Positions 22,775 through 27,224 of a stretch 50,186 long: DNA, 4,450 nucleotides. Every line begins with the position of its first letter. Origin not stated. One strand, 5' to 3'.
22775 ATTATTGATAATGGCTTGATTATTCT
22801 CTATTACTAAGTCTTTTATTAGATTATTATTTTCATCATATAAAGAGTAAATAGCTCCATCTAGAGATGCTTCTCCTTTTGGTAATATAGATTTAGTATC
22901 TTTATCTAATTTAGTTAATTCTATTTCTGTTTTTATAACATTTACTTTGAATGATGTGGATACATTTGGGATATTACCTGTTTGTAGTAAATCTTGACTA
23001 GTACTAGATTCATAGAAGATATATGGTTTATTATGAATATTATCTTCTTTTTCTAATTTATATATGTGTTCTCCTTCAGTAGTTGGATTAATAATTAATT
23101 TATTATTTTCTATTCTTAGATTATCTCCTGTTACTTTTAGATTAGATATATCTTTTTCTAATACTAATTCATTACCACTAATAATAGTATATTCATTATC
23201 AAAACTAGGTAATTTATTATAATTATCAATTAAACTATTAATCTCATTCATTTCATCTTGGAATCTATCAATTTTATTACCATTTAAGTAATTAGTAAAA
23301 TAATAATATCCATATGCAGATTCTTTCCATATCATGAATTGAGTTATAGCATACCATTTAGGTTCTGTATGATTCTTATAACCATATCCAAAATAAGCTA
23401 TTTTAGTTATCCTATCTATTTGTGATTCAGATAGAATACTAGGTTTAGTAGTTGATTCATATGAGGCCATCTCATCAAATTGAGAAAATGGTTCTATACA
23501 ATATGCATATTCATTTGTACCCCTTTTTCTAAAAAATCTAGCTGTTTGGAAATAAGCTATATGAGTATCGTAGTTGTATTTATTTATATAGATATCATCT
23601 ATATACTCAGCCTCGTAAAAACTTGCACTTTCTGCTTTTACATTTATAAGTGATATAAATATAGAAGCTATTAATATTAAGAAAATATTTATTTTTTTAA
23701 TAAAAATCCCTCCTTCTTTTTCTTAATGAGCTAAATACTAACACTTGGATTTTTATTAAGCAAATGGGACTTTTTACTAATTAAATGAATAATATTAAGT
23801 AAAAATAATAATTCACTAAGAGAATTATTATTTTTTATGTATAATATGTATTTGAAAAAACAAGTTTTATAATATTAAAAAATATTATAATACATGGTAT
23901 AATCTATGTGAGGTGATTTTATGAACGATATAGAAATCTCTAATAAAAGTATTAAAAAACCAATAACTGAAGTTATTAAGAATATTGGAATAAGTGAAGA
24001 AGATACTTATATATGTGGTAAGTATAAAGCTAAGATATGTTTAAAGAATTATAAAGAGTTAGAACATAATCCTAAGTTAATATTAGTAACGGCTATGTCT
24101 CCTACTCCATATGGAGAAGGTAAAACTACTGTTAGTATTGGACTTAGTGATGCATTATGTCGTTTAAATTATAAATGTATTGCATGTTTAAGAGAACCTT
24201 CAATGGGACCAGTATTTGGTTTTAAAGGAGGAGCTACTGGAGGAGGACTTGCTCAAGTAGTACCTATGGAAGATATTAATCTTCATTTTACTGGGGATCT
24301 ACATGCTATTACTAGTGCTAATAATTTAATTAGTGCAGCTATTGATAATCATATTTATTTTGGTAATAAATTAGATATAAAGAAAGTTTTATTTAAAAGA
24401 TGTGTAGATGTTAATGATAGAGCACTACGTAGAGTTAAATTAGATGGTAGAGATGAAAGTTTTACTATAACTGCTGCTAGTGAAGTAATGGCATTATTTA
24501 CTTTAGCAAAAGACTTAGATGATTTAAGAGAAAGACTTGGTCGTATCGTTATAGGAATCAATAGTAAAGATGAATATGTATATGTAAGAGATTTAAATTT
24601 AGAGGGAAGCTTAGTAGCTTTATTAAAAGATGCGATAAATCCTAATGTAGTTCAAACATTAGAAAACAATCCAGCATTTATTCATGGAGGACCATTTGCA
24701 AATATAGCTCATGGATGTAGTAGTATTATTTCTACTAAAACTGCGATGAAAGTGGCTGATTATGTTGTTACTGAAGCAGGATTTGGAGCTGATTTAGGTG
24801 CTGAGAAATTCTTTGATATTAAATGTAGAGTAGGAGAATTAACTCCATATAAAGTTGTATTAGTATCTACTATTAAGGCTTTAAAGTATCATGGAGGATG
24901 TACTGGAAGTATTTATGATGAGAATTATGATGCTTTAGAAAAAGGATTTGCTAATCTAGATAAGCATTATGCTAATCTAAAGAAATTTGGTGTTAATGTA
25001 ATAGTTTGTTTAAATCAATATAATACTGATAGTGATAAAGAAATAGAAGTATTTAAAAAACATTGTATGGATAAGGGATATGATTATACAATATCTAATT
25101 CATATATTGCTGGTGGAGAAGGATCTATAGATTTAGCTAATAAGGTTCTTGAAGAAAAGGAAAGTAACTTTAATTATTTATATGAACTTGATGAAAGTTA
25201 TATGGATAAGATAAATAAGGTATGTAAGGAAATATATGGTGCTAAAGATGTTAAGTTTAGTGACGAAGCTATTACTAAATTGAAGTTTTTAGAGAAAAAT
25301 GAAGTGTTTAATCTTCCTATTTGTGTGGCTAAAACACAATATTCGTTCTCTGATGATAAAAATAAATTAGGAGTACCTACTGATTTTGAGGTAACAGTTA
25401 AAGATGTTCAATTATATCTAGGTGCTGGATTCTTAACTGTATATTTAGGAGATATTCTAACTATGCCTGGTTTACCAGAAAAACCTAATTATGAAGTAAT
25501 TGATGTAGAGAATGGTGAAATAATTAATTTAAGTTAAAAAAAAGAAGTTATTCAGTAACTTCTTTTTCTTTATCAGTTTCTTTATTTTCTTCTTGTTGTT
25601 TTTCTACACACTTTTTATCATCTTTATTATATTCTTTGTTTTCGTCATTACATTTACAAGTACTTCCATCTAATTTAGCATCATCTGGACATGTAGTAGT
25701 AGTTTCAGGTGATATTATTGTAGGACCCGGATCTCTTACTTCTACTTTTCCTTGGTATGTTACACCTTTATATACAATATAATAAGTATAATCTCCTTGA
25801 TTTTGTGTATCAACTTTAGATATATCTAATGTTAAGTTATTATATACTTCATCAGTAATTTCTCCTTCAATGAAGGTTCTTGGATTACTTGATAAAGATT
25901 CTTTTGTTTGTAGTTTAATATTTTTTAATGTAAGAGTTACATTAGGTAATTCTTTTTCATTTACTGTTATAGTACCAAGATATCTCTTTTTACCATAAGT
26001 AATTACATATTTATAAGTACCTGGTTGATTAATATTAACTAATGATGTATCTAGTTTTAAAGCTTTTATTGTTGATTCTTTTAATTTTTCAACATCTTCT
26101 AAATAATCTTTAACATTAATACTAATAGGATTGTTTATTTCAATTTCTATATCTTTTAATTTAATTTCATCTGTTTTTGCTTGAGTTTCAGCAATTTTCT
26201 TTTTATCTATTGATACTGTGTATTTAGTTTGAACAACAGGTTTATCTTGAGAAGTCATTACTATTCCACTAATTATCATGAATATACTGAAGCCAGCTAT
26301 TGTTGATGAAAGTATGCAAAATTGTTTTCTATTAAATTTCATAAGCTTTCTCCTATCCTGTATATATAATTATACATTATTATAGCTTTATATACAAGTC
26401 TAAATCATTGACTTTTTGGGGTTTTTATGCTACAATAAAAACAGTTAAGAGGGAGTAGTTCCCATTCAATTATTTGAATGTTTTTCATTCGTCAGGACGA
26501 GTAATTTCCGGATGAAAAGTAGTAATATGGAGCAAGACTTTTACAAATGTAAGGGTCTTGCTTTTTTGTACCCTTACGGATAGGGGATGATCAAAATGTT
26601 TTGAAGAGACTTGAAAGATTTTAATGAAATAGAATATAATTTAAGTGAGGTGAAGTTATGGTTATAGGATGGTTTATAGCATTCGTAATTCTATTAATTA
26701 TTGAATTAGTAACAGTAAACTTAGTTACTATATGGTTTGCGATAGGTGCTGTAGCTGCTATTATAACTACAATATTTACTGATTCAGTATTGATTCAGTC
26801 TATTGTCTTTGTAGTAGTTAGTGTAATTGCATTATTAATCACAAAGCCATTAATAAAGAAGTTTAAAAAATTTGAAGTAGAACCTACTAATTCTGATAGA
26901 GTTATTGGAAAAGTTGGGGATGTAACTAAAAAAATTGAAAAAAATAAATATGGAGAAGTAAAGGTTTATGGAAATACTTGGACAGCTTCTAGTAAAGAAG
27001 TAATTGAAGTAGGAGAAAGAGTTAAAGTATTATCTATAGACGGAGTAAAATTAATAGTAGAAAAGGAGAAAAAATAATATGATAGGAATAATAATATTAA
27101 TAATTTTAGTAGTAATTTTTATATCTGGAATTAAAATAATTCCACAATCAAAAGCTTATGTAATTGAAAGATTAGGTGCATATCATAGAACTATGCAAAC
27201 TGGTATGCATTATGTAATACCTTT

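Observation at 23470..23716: The thioester-adhesin gene needs a non-canonical ATT start, and the catalytic Cys lies upstream of the annotated ATG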

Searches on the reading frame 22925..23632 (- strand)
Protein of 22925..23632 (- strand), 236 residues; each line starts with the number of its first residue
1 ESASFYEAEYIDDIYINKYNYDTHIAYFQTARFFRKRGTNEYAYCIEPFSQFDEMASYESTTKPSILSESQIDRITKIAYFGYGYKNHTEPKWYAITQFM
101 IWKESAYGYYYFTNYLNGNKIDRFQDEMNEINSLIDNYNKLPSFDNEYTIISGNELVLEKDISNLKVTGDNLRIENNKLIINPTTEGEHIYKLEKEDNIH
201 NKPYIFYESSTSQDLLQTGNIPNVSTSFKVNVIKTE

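Call 29: search_solved_structures(query=window:22925-23632:-, max_evalue=10, show_alignments=3)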
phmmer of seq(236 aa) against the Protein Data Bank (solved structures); distinct sequences matched with E-value up to 10: 1.
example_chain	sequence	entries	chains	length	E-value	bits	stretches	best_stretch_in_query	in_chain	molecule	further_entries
6fx6_A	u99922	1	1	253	6.1e-06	29.5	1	34-183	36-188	SaTIE-TED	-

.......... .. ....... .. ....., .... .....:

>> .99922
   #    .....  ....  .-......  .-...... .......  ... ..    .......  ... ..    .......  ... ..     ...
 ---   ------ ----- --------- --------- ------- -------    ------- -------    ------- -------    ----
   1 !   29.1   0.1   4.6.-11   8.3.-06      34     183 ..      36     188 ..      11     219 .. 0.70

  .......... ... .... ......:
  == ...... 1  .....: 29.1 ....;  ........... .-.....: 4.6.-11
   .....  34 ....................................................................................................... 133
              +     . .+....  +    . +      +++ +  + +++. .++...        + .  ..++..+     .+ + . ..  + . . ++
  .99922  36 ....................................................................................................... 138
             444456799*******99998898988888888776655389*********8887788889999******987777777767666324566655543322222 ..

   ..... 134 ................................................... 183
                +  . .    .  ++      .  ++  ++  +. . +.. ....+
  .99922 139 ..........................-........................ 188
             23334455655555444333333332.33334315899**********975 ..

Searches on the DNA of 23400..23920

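Call 67: search_rna_families(source=window, start=23400, end=23920, threshold=evalue, max_evalue=1)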
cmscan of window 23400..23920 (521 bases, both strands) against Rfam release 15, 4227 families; matches with E-value up to 1: 0.
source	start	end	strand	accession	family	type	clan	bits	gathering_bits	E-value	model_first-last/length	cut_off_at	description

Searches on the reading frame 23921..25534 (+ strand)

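Call 69: search_protein_families(library=pfam, proteins=[window:23921-25534:+], max_evalue=0.001)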
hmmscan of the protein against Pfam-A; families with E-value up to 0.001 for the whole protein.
window:23921-25534:+ (538 aa): 1 family
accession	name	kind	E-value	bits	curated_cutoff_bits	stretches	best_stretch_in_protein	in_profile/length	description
PF01268.25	FTHFS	-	8.7e-229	760.8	27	1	2-537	2-555/556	Formate--tetrahydrofolate ligase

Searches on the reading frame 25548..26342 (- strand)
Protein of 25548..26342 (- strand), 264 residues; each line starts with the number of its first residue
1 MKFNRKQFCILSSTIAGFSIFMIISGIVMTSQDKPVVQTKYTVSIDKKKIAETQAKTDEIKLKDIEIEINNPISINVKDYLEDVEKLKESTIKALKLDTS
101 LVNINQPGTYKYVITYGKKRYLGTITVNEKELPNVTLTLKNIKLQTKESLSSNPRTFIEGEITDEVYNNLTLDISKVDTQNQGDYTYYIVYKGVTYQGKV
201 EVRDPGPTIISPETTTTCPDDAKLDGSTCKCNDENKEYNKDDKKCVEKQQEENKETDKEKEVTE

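Call 45: search_protein_families(library=pfam, proteins=[window:25548-26342:-], max_evalue=0.01)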
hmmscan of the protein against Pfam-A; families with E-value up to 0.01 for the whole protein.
window:25548-26342:- (264 aa): 1 family
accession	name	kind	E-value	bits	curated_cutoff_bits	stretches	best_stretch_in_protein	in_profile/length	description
PF14699.12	hGDE_N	-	0.0013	19.2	22.1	0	98-120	46-68/92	N-terminal domain from the human glycogen debranching enzyme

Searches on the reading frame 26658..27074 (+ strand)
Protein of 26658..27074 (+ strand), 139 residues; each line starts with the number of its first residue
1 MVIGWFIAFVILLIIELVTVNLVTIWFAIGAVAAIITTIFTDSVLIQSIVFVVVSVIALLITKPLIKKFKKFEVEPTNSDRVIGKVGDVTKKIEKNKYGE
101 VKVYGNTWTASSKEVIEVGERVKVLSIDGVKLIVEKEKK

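Call 69: search_protein_families(library=pfam, proteins=[window:26658-27074:+], max_evalue=0.001)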
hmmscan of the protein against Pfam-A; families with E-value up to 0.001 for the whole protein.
window:26658-27074:+ (139 aa): 1 family
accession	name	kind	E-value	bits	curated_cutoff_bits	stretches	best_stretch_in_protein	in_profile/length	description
PF01957.25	NfeD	-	2.8e-15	56.7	29.1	1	80-136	2-57/57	NfeD-like C-terminal, partner-binding domain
